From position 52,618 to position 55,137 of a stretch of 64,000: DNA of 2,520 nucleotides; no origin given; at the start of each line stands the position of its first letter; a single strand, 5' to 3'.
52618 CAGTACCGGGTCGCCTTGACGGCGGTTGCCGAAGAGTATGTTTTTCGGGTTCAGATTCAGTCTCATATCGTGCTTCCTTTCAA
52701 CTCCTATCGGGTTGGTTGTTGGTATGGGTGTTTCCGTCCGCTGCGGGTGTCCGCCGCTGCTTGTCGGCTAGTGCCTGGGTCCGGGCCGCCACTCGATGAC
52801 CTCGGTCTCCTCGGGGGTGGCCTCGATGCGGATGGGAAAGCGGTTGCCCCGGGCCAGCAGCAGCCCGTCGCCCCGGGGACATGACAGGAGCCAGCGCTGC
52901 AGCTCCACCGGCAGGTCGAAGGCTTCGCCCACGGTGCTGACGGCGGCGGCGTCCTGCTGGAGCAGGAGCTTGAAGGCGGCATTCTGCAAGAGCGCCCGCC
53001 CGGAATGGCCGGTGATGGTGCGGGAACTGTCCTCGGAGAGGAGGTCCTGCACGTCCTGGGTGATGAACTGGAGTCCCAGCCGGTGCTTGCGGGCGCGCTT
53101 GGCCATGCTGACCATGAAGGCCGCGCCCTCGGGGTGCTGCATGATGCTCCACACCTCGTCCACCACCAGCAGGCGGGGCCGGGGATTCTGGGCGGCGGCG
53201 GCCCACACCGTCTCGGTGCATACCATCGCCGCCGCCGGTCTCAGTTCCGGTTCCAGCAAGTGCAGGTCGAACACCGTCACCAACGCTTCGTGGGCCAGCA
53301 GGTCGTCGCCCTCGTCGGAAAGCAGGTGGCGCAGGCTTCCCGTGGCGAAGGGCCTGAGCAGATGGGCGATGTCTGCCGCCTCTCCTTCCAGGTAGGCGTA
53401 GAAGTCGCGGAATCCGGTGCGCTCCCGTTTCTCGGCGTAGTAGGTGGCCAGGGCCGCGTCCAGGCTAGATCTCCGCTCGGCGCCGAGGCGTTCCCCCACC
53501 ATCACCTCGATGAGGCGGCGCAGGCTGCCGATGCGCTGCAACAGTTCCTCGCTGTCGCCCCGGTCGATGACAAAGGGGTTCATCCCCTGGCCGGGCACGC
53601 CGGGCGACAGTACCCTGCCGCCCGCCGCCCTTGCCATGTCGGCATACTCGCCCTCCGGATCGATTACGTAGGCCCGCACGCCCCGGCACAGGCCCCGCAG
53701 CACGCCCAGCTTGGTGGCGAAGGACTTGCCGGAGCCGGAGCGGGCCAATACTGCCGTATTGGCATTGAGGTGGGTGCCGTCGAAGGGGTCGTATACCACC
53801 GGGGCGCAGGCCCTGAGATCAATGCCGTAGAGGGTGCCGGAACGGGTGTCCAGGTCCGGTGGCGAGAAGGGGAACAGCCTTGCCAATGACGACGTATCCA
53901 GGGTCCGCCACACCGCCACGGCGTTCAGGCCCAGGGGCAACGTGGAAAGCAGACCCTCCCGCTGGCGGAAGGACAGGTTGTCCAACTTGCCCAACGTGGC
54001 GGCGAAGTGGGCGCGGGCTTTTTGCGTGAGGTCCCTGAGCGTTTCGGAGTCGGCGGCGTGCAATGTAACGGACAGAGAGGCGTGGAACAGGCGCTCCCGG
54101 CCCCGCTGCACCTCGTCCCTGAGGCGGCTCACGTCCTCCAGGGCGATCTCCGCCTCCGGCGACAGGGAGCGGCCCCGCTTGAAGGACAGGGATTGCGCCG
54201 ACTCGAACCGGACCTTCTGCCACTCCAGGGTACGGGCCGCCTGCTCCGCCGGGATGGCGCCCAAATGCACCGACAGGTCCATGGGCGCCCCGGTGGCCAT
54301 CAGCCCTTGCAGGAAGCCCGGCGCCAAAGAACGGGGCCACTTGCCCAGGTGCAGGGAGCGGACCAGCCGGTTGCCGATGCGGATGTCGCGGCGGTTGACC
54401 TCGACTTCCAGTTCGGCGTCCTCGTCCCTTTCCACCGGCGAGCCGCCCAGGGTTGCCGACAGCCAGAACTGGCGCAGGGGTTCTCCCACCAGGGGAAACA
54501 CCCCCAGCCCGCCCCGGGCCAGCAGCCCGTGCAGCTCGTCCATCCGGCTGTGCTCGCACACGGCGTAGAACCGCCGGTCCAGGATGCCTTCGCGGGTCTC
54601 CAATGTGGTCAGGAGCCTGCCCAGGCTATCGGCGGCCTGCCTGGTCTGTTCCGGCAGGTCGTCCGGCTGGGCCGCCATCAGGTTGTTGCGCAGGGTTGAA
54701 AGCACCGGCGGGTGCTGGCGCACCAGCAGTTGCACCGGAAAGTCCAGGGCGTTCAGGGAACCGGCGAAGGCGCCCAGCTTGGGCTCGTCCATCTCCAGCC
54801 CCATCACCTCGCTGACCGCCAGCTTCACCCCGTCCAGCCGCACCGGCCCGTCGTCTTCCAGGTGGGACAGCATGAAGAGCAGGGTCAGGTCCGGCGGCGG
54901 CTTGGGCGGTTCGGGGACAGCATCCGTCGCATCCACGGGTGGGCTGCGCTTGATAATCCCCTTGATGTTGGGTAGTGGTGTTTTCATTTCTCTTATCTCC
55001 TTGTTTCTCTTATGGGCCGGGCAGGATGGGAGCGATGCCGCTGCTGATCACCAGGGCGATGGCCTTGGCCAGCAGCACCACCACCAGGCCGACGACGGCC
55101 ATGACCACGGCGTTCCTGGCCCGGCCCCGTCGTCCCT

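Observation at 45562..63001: tRNA-Ile-adjacent, GC-shifted integrative conjugative element with a minimal FATA-like type IV secretion set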

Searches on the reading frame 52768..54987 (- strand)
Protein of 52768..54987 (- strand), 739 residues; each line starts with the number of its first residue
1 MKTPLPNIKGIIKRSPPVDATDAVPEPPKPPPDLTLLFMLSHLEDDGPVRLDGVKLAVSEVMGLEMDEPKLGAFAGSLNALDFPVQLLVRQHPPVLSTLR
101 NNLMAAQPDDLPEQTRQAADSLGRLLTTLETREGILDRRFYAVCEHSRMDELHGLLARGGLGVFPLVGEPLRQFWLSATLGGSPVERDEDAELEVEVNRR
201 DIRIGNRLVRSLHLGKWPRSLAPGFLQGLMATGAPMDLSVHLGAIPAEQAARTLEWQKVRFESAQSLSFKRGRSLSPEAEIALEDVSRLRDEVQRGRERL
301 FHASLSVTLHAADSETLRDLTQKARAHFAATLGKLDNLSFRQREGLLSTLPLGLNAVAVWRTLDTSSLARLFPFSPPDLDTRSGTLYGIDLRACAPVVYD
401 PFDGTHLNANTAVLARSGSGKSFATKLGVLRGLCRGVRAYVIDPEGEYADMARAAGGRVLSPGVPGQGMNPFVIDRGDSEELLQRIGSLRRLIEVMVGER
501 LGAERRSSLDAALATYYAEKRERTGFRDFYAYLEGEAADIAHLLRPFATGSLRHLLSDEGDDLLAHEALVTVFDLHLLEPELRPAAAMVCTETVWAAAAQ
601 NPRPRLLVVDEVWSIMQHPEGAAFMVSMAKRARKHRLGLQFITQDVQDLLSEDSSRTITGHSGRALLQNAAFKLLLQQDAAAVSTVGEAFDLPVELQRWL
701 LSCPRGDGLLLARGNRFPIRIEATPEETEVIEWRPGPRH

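Call 5: search_protein_families(library=pfam, max_evalue=0.01, proteins=[window:52771-54987:-])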
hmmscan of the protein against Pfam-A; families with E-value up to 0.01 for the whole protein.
window:52771-54987:- (739 aa): 5 families
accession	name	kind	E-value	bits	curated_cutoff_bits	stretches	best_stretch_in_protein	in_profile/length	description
PF19044.6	P-loop_TraG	-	1.6e-12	47.2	25.8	1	404-678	25-318/413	TraG P-loop domain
PF12846.13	AAA_10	-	5.8e-11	42.5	27.5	2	604-658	241-295/362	AAA-like domain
PF11130.14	TraC_F_IV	-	9.6e-08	31.9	28.1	1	259-354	281-375/375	TraC protein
PF01935.23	DUF87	-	1.4e-05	25.8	23.2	1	411-454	26-73/220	Helicase HerA, central domain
PF15423.11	FLYWCH_N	-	0.0093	16.5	27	0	17-95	22-97/107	FLYWCH-type zinc finger-containing protein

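Call 6: search_protein_families(library=ncbifam, max_evalue=0.01, proteins=[window:52771-54987:-])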
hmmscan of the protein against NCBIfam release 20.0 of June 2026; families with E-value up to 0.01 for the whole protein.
window:52771-54987:- (739 aa): 10 families
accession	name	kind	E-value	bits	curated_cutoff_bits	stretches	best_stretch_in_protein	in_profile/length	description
NF045971.1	conju_CD1110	equivalog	1.2e-68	232.1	325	1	198-728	200-742/752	VirB4-like conjugal transfer ATPase, CD1110 family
NF045975.1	VirB4_plasma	equivalog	1.5e-42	145.3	590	2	194-479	303-587/894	Mbov_0397 family ICE element conjugal transfer ATPase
TIGR02746.1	TraC-F-type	equivalog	8.3e-40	136.4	567.05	1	266-685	282-716/800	type IV secretion system protein TraC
TIGR00929.1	VirB4_CagE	subfamily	9.3e-26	90.3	643.1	1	206-690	239-713/792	VirB4 family type IV secretion/conjugal transfer ATPase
NF010278.0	PRK13721.1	subfamily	7.2e-09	34.1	1177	1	277-683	339-766/874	type IV secretion system protein TraC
NF052333.1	ATPase_TcpF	exception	2.2e-07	29.1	1100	0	606-653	684-731/813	conjugal transfer ATPase TcpF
NF010447.0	PRK13873.1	equivalog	0.00011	20.3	1020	1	506-653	543-687/815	conjugal transfer protein TrbE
TIGR03783.1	Bac_Flav_CT_G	subfamily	0.0038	15.2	261.55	0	544-678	603-733/829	TraG family conjugative transposon ATPase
NF010473.0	PRK13898.1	equivalog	0.0052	14.8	1050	1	468-657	508-697/801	type IV secretion system ATPase VirB4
NF041017.1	DNA_import_CedB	equivalog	0.0084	14.8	700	0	606-649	475-519/590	DNA import protein CedB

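Call 9: find_encoding_contigs(protein=window:52768-54987:-, flank=10000, max_places=6)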
Protein window:52768-54987:- (739 aa): no gene with exactly this product is on record in the collection.

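Call 11: find_homologous_proteins(query=window:52771-54987:-, max_evalue=1e-10)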
Query window:52771-54987:- (739 aa): 1427 proteins with E <= 1e-10 among 8000 candidates; the best 120 are listed.
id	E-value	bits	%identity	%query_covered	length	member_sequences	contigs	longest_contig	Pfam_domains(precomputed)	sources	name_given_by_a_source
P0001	0.0e+0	1547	93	100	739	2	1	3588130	PF19044.7,PF01935.24,PF11130.15,PF12846.14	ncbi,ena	-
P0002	0.0e+0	1530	76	73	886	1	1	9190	PF19044.7,PF01935.24,PF11130.15,PF12846.14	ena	-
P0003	0.0e+0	1523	92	100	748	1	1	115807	PF19044.7,PF01935.24,PF11130.15,PF12846.14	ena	-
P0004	0.0e+0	1523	92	100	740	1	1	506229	PF19044.7,PF01935.24,PF11130.15,PF12846.14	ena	-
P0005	0.0e+0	1520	92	100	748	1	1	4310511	PF19044.7,PF01935.24,PF11130.15,PF12846.14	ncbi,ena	-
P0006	0.0e+0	1512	92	100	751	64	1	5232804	PF19044.7,PF01935.24,PF11130.15,PF12846.14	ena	-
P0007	0.0e+0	1508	91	100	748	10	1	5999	PF19044.7,PF01935.24,PF11130.15,PF12846.14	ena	-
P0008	0.0e+0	1501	91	100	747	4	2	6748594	PF19044.7,PF01935.24,PF11130.15,PF12846.14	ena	-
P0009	0.0e+0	1498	90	100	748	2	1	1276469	PF19044.7,PF01935.24,PF11130.15,PF12846.14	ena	-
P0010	0.0e+0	1498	90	100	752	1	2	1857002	PF19044.7,PF01935.24,PF11130.15,PF12846.14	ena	-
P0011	0.0e+0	1494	90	100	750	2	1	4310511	PF19044.7,PF11130.15,PF12846.14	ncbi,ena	-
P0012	0.0e+0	1492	90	100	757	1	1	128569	PF19044.7,PF01935.24,PF11130.15,PF12846.14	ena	-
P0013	0.0e+0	1492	94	96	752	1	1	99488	PF19044.7,PF11130.15,PF12846.14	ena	-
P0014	0.0e+0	1490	91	100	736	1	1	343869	PF19044.7,PF01935.24,PF11130.15,PF12846.14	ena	-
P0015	0.0e+0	1489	91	100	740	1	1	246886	PF19044.7,PF01935.24,PF11130.15,PF12846.14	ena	-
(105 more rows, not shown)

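Call 12: find_encoding_contigs(protein=P0001, flank=10000, max_places=3)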
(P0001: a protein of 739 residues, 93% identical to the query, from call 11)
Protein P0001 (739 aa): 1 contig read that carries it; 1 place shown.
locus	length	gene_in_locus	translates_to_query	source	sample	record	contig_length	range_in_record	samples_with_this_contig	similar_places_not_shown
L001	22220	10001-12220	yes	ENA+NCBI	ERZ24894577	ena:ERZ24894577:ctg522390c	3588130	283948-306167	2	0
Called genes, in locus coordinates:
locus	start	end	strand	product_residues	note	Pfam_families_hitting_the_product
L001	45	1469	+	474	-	-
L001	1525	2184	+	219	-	PF19736:DUF6226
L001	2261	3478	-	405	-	PF12844:HTH_19 (faint), PF13384:HTH_23 (faint), PF13412:HTH_24 (faint), PF00165:HTH_AraC (faint), PF00356:LacI (faint), PF01381:HTH_3, PF13443:HTH_26 (weak), PF13560:HTH_31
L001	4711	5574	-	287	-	-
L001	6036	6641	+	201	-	-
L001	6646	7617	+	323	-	PF19590:TrbL_3, PF04610:TrbL (weak)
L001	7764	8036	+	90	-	PF18895:T4SS_pilin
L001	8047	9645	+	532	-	-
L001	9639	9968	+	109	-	PF18895:T4SS_pilin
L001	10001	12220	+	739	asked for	PF11130:TraC_F_IV (weak), PF19044:P-loop_TraG, PF01935:DUF87 (faint), PF12846:AAA_10 (weak)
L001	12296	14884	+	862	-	-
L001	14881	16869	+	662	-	PF12802:MarR_2 (faint), PF13814:Replic_Relax (weak), PF01381:HTH_3 (weak)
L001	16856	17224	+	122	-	-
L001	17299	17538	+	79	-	-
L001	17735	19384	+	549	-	PF00239:Resolvase, PF07508:Recombinase, PF13408:Zn_ribbon_recom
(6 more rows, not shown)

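Call 13: find_encoding_contigs(protein=P0005, flank=10000, max_places=3)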
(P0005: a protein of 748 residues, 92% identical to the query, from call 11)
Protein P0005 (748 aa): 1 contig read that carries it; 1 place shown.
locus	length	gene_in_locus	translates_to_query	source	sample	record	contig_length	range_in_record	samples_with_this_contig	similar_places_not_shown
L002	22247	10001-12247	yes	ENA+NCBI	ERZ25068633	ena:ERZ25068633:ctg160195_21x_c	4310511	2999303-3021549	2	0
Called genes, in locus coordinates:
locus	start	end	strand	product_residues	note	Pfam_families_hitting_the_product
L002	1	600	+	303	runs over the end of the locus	-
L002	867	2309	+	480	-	-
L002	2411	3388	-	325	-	PF13443:HTH_26 (faint), PF01381:HTH_3 (weak), PF13560:HTH_31 (weak), PF01381:HTH_3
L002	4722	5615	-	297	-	-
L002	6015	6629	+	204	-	-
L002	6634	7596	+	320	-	PF19590:TrbL_3, PF04610:TrbL (weak)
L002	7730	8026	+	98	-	PF18895:T4SS_pilin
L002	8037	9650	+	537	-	-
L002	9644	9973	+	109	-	PF18895:T4SS_pilin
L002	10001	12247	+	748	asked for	PF11130:TraC_F_IV (weak), PF19044:P-loop_TraG, PF01935:DUF87 (weak), PF12846:AAA_10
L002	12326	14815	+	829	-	PF10412:TrwB_AAD_bind (weak), PF12696:TraG-D_C (weak)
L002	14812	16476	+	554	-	PF01047:MarR (faint), PF12802:MarR_2 (faint), PF13412:HTH_24 (faint), PF13814:Replic_Relax (weak)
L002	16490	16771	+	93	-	PF01381:HTH_3 (weak)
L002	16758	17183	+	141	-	-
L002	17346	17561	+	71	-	-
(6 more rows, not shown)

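Call 23: find_related_loci(query=window:52771-54987:-, collection=genome_contigs, flank=10000)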
Query window:52771-54987:- (739 aa) in genome_contigs; peptide patterns used: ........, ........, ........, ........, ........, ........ (x = any residue, [..] = any of these).
597 stretches matched a pattern (row limit reached: there are more); 580 encode a relative of the query (tblastn E <= 1e-3); the best 80 are kept; 80 distinct loci.
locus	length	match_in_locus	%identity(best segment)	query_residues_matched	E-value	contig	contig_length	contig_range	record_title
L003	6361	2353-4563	93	1-737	0e+0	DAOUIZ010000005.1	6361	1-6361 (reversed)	MAG TPA_asm: Dehalococcoidia bacterium isolate S32_232 k113_2990899, whole genome shotgun sequence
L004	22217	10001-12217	93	1-739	0e+0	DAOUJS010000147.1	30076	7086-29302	MAG TPA_asm: Dehalococcoidia bacterium isolate S34_277 k113_1545642, whole genome shotgun sequence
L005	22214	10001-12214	92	1-738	0e+0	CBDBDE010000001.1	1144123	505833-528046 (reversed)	MAG: Dehalococcoidia bacterium isolate 507f7452-7ab4-464d-beb7-7b563f49c2fc genome assembly, contig: contig_1, whole gen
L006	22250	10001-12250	92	1-739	0e+0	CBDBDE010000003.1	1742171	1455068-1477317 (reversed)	MAG: Dehalococcoidia bacterium isolate 507f7452-7ab4-464d-beb7-7b563f49c2fc genome assembly, contig: contig_3, whole gen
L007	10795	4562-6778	92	1-739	0e+0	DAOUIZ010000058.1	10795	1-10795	MAG TPA_asm: Dehalococcoidia bacterium isolate S32_232 k113_4559723, whole genome shotgun sequence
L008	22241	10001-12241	92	1-738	0e+0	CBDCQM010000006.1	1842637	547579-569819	MAG: Dehalococcoidia bacterium isolate 9ac7512b-c8f4-466b-95df-5190cdad7ee7 genome assembly, contig: contig_6, whole gen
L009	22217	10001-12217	92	1-739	0e+0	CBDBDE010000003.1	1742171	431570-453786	MAG: Dehalococcoidia bacterium isolate 507f7452-7ab4-464d-beb7-7b563f49c2fc genome assembly, contig: contig_3, whole gen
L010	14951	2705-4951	91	1-739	0e+0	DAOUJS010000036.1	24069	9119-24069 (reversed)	MAG TPA_asm: Dehalococcoidia bacterium isolate S34_277 k113_632800, whole genome shotgun sequence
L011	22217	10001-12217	93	1-739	0e+0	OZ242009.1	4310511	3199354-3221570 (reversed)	MAG: Dehalococcoidia bacterium isolate 899261b6-bc8c-404b-9ed8-1f9bb82080cc genome assembly, chromosome: 1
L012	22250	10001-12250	91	1-739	0e+0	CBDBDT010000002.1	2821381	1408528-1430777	MAG: Dehalococcoidia bacterium isolate a89fab70-b9e1-494d-bd9e-b94e8a784799 genome assembly, contig: contig_2, whole gen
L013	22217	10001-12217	91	1-739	0e+0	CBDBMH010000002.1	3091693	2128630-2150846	MAG: Dehalococcoidia bacterium isolate 54ca6173-90b9-4e1c-a49d-3e10b3dce350 genome assembly, contig: contig_2, whole gen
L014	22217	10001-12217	92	1-739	0e+0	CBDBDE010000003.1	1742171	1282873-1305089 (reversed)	MAG: Dehalococcoidia bacterium isolate 507f7452-7ab4-464d-beb7-7b563f49c2fc genome assembly, contig: contig_3, whole gen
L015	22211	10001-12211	92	1-739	0e+0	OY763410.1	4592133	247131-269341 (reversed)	MAG: Dehalococcoidia bacterium isolate 8eeee495-67cd-41f6-86a6-ff8f0dc0d692 genome assembly, chromosome: 1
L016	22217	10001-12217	92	1-739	0e+0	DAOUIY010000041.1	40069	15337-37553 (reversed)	MAG TPA_asm: Dehalococcoidia bacterium isolate S32_229 k113_2613914, whole genome shotgun sequence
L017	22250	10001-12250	90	1-739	0e+0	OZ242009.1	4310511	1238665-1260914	MAG: Dehalococcoidia bacterium isolate 899261b6-bc8c-404b-9ed8-1f9bb82080cc genome assembly, chromosome: 1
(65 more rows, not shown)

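Call 75: search_dna_similar(query=window:52771-54987:-, collection=plasmids, mode=protein, max_rows=15)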
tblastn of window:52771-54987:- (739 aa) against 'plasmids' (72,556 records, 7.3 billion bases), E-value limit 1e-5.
Records with a match: 1792; places in all: 1825; records where one place covers at least 80% of the query: 1.
Best place of each record, by identity: <60% 1792.
By first word of the organism name: Bacillus 381; Enterococcus 184; Staphylococcus 175; Enterobacter 124; Lactococcus 75; Legionella 46; Vibrio 36; Clostridium 34; Citrobacter 32; Sphingobium 30; and 193 more.
By predicted mobility (MOB-suite, as given by PLSDB): conjugative 995; non-mobilizable 672; mobilizable 125.
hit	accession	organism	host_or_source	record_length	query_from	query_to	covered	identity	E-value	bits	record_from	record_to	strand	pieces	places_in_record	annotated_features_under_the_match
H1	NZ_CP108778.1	Embleya sp. NBC_00896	-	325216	195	735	73%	34.5%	2e-71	261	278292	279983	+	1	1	ATP-binding protein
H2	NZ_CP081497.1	Streptomyces sp. BHT-5-2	whole organism,plant soil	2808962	194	735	73%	34.4%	8e-73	266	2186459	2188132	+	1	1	none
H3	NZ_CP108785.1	Embleya sp. NBC_00888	-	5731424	195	712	70%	34.1%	6e-60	228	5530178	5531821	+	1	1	none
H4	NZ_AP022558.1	Geobacillus subterraneus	-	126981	198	732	72%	28.6%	2e-48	193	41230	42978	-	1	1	DUF87 domain-containing protein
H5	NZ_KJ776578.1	Clostridium botulinum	-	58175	146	732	79%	25.6%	2e-41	171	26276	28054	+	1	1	VirB4-like conjugal transfer ATPase, CD1110 family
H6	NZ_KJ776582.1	Clostridium botulinum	-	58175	146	732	79%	25.6%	2e-41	171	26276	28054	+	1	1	VirB4-like conjugal transfer ATPase, CD1110 family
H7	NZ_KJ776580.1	Clostridium botulinum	-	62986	146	732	79%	25.6%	2e-41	171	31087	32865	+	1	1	VirB4-like conjugal transfer ATPase, CD1110 family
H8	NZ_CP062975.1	Pontibacillus sp. ALD_SL1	mangrove mud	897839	193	721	72%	28.3%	2e-61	232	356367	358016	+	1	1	VirB4-like conjugal transfer ATPase, CD1110 family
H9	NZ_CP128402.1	Candidatus Chlorohelix allophototropha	Single colony of Candidatus Chlorohelix ...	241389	194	717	63%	31.5%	2e-32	217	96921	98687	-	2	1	DUF87 domain-containing protein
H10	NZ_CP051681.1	Cohnella herbarum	cell culture,Fermented liquor based on ...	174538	196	738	73%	26.0%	1e-34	150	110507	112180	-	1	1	VirB4-like conjugal transfer ATPase, CD1110 family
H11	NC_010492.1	Arthrobacter sp. Chr15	-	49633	205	710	68%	27.8%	6e-33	144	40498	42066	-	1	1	none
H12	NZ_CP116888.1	Aneurinibacillus sp. Ricciae_BoGa-3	whole organism,Plant material,Lab grown ...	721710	201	714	70%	26.9%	2e-46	186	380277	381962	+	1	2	DUF87 domain-containing protein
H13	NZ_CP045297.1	Paenibacillus brasilensis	cell culture,soil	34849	146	711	77%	24.4%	1e-31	140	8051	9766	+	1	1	VirB4-like conjugal transfer ATPase, CD1110 family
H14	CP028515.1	Carboxydocella thermautotrophica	environmental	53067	136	736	81%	22.8%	1e-22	112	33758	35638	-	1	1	hypothetical protein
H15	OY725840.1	Subdoligranulum variabile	-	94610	200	718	70%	26.3%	2e-21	107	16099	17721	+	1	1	record has no annotation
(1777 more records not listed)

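Call 76: get_annotated_region(hit=H1, flank=9000)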
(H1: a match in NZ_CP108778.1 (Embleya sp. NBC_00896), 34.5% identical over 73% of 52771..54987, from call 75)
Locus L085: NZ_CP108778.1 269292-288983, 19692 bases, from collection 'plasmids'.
description: Embleya sp. NBC_00896 plasmid unnamed2, complete sequence
organism: Embleya sp. NBC_00896 (NCBI taxid 2975961)
taxonomy: Bacteria; Actinomycetota; Actinomycetes; Kitasatosporales; Streptomycetaceae; Embleya; Embleya sp. NBC 00896
host: -; source: -; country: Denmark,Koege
typing (MOB-suite, as given by PLSDB): non-mobilizable
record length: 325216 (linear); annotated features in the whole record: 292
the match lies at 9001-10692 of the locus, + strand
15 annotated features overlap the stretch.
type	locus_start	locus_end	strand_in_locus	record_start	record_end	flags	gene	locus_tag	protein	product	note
CDS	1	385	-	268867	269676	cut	-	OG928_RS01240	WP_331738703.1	DNA cytosine methyltransferase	-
CDS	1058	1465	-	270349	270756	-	-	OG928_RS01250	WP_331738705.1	hypothetical protein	-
CDS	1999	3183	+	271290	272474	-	-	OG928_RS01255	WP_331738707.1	3'-5' exonuclease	-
CDS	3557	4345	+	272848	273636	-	-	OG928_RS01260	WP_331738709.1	hypothetical protein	-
CDS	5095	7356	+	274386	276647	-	-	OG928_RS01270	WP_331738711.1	hypothetical protein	-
CDS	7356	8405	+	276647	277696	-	-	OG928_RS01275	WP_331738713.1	PrgI family protein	-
CDS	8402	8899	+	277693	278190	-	-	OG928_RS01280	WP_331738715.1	XF1762 family protein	-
CDS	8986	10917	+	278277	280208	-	-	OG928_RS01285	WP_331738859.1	ATP-binding protein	-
CDS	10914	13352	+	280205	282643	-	-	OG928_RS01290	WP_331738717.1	type IV secretory system conjugative DNA transfer family protein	-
CDS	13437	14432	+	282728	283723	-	-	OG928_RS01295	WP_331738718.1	replication-relaxation family protein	-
CDS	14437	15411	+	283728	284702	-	-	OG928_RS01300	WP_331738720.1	NlpC/P60 family protein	-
CDS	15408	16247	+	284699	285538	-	-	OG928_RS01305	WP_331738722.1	hypothetical protein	-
CDS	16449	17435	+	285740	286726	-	-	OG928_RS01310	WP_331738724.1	hypothetical protein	-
CDS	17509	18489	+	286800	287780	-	-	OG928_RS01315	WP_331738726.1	hypothetical protein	-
CDS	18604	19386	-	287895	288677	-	-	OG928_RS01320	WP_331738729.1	helix-turn-helix domain-containing protein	-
